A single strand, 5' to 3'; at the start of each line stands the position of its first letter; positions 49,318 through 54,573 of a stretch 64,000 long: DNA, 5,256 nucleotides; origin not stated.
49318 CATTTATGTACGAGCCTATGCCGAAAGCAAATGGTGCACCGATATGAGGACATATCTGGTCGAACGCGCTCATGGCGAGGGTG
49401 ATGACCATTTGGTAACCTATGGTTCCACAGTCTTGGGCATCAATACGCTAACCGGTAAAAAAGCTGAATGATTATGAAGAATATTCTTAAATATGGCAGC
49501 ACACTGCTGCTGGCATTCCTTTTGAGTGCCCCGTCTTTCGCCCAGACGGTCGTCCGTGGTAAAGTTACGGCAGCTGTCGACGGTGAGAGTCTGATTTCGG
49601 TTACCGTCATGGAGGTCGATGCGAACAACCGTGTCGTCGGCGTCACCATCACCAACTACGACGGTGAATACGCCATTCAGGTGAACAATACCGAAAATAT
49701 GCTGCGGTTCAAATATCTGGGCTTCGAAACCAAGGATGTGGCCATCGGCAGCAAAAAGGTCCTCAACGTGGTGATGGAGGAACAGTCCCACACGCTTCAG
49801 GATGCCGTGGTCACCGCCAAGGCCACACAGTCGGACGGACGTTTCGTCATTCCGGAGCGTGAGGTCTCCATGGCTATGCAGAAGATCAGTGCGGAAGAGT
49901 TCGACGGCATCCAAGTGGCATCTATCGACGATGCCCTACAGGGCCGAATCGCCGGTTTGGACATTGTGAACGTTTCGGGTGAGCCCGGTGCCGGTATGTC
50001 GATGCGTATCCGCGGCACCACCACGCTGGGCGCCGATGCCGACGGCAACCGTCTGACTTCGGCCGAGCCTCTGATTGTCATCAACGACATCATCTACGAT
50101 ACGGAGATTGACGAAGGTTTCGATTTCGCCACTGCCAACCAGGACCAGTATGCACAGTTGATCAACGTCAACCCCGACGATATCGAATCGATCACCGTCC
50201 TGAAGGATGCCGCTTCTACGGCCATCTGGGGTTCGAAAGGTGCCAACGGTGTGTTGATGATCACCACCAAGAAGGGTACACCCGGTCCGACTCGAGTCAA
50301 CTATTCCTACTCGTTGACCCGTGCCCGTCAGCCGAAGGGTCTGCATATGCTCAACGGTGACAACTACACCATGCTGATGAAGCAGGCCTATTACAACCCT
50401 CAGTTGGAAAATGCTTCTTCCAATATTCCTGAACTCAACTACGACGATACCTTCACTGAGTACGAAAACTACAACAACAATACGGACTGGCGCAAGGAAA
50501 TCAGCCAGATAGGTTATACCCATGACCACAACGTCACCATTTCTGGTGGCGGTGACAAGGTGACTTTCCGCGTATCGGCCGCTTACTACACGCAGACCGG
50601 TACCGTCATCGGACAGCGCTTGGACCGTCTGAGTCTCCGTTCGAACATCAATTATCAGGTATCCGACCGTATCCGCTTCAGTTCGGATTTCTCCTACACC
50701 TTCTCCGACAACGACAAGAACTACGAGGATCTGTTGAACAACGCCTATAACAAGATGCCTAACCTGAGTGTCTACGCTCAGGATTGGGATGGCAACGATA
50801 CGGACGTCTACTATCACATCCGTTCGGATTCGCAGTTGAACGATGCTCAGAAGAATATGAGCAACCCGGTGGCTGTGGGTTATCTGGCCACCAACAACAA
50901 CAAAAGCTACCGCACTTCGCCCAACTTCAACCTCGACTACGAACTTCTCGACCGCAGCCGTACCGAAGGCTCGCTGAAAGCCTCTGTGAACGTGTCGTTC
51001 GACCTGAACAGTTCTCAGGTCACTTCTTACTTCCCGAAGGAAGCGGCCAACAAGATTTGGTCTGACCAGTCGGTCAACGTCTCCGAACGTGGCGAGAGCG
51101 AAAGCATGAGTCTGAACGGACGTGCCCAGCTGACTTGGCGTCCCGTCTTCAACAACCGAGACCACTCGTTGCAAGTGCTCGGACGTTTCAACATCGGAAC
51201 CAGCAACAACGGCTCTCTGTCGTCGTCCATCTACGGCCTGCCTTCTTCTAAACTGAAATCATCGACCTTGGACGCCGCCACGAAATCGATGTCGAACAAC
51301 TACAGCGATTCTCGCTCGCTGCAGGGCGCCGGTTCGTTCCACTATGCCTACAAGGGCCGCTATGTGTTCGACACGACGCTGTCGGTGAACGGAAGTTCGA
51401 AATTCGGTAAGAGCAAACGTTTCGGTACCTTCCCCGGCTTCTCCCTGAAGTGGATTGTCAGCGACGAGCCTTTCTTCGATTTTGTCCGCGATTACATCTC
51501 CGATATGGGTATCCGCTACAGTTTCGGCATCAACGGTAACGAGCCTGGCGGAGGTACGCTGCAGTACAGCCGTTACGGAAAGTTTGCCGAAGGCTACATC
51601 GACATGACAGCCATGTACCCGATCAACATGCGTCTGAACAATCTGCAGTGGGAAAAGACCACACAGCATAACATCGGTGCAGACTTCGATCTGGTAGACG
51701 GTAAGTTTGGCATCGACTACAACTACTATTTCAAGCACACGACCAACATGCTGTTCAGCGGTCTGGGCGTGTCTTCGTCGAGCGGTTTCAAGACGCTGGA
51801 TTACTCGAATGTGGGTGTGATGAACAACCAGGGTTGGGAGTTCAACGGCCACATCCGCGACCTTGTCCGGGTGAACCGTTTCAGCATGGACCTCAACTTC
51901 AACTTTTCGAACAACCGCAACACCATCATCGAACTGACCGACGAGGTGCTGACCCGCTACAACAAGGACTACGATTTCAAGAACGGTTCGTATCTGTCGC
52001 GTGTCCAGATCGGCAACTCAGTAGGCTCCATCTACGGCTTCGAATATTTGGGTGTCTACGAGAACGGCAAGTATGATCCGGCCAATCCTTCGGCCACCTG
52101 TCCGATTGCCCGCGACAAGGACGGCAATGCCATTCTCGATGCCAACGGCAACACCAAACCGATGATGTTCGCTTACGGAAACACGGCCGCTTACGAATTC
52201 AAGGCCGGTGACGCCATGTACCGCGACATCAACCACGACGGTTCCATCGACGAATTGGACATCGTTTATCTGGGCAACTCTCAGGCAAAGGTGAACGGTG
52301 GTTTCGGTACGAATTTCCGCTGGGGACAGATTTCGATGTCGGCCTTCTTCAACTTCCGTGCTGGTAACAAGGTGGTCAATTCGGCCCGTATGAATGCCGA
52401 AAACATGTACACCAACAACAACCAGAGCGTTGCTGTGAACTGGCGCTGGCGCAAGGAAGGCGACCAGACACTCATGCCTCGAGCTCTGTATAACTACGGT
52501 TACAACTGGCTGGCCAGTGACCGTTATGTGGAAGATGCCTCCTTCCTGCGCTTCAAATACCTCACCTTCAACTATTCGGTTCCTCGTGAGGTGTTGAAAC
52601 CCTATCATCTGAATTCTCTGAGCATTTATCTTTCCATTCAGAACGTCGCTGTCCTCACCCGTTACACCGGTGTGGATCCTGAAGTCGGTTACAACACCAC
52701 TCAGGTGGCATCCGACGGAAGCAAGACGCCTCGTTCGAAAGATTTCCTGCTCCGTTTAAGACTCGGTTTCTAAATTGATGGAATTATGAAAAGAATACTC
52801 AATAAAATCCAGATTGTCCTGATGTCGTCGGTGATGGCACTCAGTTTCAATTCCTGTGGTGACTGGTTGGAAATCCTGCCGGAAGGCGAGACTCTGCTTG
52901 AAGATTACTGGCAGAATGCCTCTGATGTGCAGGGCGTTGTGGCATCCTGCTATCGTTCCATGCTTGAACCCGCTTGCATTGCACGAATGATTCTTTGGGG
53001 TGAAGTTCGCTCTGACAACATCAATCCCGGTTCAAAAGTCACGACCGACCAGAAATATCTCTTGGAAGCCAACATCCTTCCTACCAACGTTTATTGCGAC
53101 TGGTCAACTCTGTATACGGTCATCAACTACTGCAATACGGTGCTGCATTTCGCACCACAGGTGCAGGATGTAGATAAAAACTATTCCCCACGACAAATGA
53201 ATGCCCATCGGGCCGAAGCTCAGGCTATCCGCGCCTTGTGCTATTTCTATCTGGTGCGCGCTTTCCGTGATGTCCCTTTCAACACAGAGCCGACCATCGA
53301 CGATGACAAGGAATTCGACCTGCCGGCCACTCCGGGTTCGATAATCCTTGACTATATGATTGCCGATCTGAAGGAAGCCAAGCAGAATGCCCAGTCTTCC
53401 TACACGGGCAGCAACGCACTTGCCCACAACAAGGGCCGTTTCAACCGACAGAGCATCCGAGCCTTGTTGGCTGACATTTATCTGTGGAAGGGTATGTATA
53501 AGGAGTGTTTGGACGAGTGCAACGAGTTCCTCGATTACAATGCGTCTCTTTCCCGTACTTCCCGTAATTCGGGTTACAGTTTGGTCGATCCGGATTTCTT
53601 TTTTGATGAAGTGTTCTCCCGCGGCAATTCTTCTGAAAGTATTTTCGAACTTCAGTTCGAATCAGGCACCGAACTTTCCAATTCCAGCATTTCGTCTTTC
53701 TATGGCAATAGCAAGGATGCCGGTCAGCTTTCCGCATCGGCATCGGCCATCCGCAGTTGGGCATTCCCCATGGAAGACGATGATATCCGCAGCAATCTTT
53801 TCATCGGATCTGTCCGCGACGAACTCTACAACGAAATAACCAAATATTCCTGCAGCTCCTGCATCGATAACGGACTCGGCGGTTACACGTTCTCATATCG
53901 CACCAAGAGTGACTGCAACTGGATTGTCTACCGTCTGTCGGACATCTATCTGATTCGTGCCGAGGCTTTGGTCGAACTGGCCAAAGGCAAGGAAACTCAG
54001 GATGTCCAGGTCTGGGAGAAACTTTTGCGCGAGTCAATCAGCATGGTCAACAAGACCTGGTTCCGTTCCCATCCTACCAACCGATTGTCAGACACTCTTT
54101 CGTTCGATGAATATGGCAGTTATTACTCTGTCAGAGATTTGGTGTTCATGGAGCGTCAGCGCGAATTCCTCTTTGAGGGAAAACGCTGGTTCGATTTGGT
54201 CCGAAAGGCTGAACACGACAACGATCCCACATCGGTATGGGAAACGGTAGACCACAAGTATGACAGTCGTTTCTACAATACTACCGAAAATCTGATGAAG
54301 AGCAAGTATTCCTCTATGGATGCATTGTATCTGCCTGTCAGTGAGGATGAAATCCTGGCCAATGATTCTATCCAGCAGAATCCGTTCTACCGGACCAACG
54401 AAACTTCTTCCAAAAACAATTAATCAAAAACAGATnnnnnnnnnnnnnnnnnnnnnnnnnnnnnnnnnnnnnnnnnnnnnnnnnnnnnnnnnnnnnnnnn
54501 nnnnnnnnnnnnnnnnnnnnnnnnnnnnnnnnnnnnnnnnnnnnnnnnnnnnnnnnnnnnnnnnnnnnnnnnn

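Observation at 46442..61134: Enzyme-free, regulator-free tandem SusCD locus built around fasciclin lipoproteins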

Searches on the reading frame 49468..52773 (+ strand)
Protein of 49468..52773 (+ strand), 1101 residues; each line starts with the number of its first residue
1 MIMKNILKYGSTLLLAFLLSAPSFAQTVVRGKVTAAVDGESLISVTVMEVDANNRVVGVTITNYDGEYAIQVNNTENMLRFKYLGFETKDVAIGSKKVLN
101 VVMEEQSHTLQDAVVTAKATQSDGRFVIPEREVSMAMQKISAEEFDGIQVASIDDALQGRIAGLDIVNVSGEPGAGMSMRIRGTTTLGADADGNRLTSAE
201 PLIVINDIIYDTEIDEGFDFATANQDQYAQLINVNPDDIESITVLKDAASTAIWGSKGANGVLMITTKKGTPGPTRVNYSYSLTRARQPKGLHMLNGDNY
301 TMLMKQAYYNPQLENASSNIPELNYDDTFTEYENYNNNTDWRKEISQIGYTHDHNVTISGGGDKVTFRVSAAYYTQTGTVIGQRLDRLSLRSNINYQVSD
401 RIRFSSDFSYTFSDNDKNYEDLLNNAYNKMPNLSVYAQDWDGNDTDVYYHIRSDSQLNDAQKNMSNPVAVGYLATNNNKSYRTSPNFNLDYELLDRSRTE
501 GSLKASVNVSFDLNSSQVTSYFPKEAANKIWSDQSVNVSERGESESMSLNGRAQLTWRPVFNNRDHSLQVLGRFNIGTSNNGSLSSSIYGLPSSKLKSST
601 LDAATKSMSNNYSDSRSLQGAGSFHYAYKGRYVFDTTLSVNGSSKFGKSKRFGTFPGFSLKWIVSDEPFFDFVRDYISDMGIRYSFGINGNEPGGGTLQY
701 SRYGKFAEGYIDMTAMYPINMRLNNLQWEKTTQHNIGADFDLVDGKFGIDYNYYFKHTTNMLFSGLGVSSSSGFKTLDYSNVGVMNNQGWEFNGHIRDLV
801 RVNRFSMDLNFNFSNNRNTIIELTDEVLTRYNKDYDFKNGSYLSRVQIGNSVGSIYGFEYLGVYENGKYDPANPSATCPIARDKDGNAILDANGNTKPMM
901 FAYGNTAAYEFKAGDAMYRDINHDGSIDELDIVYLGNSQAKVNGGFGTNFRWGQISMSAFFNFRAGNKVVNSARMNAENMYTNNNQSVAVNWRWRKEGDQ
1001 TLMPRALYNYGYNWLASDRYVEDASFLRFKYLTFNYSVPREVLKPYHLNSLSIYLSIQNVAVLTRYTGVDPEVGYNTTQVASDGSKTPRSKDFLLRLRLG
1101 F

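Call 3: search_protein_families(library=pfam, proteins=[window:49468-52773:+], max_evalue=0.01)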
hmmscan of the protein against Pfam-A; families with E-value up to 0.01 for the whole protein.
window:49468-52773:+ (1101 aa): 4 families
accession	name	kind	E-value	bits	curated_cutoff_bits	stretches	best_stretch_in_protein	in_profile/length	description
PF07715.20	Plug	-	4.5e-15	56.5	23.9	1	130-262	2-107/107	TonB-dependent Receptor Plug Domain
PF13715.12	CarbopepD_reg_2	-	3e-08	34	32.2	1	29-115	1-88/88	CarboxypepD_reg-like domain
PF13620.12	CarboxypepD_reg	-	6.5e-07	30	32.3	1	29-103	2-81/82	Carboxypeptidase regulatory-like domain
PF23591.1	CILP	-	0.0048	17.3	27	0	26-101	4-72/90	Cartilage intermediate layer protein 1-like domain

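Call 8: search_protein_families(library=ncbifam, proteins=[window:49468-52773:+], max_evalue=0.01)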
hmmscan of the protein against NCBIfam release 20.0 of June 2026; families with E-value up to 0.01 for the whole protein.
window:49468-52773:+ (1101 aa): 2 families
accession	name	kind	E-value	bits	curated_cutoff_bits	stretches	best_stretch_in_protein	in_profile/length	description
TIGR04056.1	OMP_RagA_SusC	subfamily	4e-210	700.7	368.25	1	29-1101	3-981/981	SusC/RagA family TonB-linked outer membrane protein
TIGR04057.1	SusC_RagA_signa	signature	2.5e-16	59.2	46.2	1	238-268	1-31/31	SusC/RagA subfamily TonB-dependent outer membrane receptor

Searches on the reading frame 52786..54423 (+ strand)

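Call 3: search_protein_families(library=pfam, proteins=[window:52786-54423:+], max_evalue=0.01)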
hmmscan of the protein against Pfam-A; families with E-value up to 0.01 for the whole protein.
window:52786-54423:+ (545 aa): 2 families
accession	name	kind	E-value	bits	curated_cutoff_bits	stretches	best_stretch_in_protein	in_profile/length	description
PF07980.17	SusD_RagB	-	1.7e-23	84.1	23.1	1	368-535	145-297/297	SusD family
PF14322.12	SusD-like_3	-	9.6e-13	49.2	27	1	95-233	67-191/191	Starch-binding associating with outer membrane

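Call 8: search_protein_families(library=ncbifam, proteins=[window:52786-54423:+], max_evalue=0.01)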
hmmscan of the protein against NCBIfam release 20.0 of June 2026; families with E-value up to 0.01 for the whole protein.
window:52786-54423:+ (545 aa): 2 families
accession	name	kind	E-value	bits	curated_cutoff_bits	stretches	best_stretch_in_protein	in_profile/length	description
NF033072.0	NanU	exception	1.8e-17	63.6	425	2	6-241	2-233/521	SusD family outer membrane lipoprotein NanU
NF033071.0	SusD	exception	3.3e-10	38.8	725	1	122-256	129-256/558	starch-binding outer membrane lipoprotein SusD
